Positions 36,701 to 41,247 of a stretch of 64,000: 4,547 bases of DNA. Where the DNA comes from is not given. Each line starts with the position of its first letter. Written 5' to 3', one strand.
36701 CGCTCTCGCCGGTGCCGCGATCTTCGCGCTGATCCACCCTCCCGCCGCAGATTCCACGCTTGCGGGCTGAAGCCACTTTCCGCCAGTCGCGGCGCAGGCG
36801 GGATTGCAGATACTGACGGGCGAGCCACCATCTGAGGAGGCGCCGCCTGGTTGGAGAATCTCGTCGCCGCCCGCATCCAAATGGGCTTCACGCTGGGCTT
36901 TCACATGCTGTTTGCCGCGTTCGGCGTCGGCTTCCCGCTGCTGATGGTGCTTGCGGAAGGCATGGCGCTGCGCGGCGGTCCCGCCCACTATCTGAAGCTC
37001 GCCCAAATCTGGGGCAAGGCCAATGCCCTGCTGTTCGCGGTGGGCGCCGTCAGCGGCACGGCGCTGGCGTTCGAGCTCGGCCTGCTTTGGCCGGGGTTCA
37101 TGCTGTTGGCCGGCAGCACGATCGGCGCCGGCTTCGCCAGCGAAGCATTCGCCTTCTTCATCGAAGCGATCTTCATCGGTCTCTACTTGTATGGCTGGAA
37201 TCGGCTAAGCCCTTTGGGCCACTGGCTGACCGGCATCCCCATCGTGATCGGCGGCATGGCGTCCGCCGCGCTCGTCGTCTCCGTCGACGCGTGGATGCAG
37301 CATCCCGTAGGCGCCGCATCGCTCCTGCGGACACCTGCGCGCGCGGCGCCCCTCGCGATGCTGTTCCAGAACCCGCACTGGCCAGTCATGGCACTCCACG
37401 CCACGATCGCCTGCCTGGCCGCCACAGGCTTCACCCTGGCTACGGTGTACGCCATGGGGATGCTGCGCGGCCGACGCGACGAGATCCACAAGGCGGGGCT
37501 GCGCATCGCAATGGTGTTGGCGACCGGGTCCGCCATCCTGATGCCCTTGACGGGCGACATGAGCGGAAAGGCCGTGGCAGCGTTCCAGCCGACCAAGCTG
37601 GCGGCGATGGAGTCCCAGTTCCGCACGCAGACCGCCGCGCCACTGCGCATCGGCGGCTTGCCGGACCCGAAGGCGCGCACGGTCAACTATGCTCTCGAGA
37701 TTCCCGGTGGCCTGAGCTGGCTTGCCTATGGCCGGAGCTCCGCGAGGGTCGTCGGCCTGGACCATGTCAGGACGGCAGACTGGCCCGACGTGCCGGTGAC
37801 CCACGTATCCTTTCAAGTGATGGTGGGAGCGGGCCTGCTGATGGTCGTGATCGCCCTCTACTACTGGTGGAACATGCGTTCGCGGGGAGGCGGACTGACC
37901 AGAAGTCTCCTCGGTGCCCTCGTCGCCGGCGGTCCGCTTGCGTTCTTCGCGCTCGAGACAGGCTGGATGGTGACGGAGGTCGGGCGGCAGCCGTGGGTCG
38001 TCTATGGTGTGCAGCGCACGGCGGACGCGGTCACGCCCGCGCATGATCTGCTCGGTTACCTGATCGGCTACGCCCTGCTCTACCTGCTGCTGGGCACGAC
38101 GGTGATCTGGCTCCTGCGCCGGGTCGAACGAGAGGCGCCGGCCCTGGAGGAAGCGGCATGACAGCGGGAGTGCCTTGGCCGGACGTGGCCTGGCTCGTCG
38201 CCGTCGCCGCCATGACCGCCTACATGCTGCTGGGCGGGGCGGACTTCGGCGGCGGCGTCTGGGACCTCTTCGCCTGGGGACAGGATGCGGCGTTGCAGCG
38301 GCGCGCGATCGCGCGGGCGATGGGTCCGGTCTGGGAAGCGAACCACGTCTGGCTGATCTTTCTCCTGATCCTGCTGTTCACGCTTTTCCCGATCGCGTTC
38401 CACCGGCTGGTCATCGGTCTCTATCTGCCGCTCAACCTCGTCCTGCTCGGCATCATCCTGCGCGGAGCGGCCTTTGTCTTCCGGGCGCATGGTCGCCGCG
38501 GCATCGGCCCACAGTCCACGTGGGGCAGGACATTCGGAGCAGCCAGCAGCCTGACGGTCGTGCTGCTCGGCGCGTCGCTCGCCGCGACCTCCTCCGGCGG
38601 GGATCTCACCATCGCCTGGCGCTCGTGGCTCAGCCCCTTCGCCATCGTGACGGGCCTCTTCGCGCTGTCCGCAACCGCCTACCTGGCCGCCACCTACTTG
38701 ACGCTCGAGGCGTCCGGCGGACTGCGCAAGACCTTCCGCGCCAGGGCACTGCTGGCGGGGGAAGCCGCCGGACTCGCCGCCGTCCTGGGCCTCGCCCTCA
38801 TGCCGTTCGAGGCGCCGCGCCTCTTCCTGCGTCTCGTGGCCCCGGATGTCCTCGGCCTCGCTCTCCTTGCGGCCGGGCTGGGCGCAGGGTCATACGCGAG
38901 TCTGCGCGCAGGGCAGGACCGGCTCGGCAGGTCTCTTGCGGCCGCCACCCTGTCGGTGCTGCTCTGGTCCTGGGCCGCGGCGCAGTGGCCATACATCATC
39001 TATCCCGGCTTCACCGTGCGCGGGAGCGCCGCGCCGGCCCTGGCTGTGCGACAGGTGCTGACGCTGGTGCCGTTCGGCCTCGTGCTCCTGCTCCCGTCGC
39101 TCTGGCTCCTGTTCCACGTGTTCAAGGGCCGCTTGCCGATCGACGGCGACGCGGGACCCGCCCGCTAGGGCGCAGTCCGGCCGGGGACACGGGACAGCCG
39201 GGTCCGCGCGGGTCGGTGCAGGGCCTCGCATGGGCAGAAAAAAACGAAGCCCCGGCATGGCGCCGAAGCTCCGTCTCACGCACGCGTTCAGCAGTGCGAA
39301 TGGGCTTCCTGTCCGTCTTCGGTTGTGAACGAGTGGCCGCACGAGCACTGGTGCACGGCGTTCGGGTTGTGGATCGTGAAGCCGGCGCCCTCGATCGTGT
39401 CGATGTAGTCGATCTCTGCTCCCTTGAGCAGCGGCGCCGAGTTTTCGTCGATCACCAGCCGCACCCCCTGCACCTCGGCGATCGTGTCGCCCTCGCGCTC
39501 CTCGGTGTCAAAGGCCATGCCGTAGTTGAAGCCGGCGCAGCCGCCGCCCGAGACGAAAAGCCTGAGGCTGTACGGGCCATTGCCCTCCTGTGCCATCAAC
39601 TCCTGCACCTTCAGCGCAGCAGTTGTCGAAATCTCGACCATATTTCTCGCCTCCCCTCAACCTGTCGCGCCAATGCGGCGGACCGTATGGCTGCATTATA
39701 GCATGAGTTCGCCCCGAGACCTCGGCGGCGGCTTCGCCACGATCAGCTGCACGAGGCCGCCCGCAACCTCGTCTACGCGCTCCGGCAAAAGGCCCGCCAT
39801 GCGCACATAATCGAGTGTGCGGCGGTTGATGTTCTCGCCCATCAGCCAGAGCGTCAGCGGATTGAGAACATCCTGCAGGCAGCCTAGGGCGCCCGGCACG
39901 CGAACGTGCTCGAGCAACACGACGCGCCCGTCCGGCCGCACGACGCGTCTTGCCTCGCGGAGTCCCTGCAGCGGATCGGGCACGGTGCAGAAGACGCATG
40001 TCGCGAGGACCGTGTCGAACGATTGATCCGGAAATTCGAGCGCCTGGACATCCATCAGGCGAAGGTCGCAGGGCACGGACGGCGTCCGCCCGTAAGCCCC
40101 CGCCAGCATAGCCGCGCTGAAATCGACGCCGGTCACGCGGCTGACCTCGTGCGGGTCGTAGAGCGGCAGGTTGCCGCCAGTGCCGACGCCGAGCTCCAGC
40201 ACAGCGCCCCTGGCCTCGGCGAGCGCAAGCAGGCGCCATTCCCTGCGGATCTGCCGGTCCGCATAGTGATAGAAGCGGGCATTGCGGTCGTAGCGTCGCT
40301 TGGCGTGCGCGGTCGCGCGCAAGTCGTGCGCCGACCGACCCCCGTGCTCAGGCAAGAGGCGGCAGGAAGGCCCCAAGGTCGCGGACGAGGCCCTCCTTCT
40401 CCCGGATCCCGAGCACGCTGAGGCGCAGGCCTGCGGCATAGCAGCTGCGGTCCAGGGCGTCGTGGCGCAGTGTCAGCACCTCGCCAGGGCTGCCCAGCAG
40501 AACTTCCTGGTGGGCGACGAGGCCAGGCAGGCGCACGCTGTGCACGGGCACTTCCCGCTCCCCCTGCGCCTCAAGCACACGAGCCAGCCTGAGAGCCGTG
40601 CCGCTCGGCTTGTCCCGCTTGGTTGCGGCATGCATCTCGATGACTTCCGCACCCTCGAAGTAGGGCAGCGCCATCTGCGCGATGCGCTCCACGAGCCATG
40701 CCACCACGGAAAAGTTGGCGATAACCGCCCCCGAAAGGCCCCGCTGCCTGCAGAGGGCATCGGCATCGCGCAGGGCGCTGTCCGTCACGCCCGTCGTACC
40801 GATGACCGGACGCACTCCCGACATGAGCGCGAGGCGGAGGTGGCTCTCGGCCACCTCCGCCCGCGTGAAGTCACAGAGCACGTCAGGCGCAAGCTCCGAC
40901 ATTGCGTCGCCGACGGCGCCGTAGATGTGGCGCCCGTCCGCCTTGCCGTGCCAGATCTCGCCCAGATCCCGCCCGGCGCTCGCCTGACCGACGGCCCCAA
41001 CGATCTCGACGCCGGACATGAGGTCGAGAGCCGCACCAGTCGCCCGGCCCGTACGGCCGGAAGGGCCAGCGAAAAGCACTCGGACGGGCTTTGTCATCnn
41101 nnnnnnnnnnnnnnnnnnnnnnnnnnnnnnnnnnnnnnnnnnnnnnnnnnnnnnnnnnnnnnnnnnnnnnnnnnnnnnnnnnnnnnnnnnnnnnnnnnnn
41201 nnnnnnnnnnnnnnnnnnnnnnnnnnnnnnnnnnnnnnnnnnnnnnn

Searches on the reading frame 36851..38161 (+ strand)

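Call 49: search_protein_families(library=pfam, proteins=[window:36851-38161:+], max_evalue=0.00001)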
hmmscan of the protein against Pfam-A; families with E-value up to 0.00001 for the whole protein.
window:36851-38161:+ (436 aa): 1 family
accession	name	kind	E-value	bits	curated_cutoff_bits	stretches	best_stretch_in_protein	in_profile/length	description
PF01654.22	Cyt_bd_oxida_I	-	3.6e-128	428.1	26.2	1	7-429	2-417/418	Cytochrome bd terminal oxidase subunit I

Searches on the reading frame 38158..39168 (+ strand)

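Call 49: search_protein_families(library=pfam, proteins=[window:38158-39168:+], max_evalue=0.00001)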
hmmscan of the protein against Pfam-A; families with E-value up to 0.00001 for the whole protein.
window:38158-39168:+ (336 aa): 1 family
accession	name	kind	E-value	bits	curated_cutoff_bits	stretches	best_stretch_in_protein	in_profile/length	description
PF02322.20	Cyt_bd_oxida_II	-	2.5e-58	198.3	35.6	1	9-322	3-302/302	Cytochrome bd terminal oxidase subunit II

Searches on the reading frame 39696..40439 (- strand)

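Call 55: search_protein_families(library=pfam, proteins=[window:39696-40439:-], max_evalue=0.00001)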
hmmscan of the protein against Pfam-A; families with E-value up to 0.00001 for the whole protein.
window:39696-40439:- (247 aa): 6 families
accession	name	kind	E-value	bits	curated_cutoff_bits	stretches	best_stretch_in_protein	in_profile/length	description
PF08241.18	Methyltransf_11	-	1.7e-21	77.1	21.2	1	81-175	1-95/95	Methyltransferase domain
PF13649.12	Methyltransf_25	-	3.7e-17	63.2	27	1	80-171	1-97/97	Methyltransferase domain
PF08242.18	Methyltransf_12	-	7.9e-14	52.6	30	1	81-173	1-98/98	Methyltransferase domain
PF13489.12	Methyltransf_23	-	3.9e-13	49.9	27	1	58-178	3-119/164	Methyltransferase domain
PF13847.12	Methyltransf_31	-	3.4e-12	46.7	27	1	79-179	6-113/145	Methyltransferase domain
PF01209.24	Ubie_methyltran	-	1.7e-08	34.6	20.1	1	98-181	71-157/233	ubiE/COQ5 methyltransferase family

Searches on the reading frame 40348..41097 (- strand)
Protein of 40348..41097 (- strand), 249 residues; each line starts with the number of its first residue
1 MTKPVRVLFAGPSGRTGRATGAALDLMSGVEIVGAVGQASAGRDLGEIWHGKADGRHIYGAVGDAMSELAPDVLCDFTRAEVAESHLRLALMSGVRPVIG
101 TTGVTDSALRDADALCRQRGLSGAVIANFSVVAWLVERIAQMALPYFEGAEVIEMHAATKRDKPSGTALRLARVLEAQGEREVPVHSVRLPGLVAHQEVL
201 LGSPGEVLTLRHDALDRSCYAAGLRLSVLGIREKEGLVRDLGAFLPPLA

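Call 55: search_protein_families(library=pfam, proteins=[window:40348-41097:-], max_evalue=0.00001)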
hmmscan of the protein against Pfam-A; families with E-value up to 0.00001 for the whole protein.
window:40348-41097:- (249 aa): 2 families
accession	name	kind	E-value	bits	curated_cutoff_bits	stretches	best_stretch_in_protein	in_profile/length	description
PF05173.19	DapB_C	-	7.6e-25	87.8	27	1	133-236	6-113/121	Dihydrodipicolinate reductase, C-terminus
PF01113.26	DapB_N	-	1e-18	68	25.6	1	5-127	1-122/124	Dihydrodipicolinate reductase, N-terminus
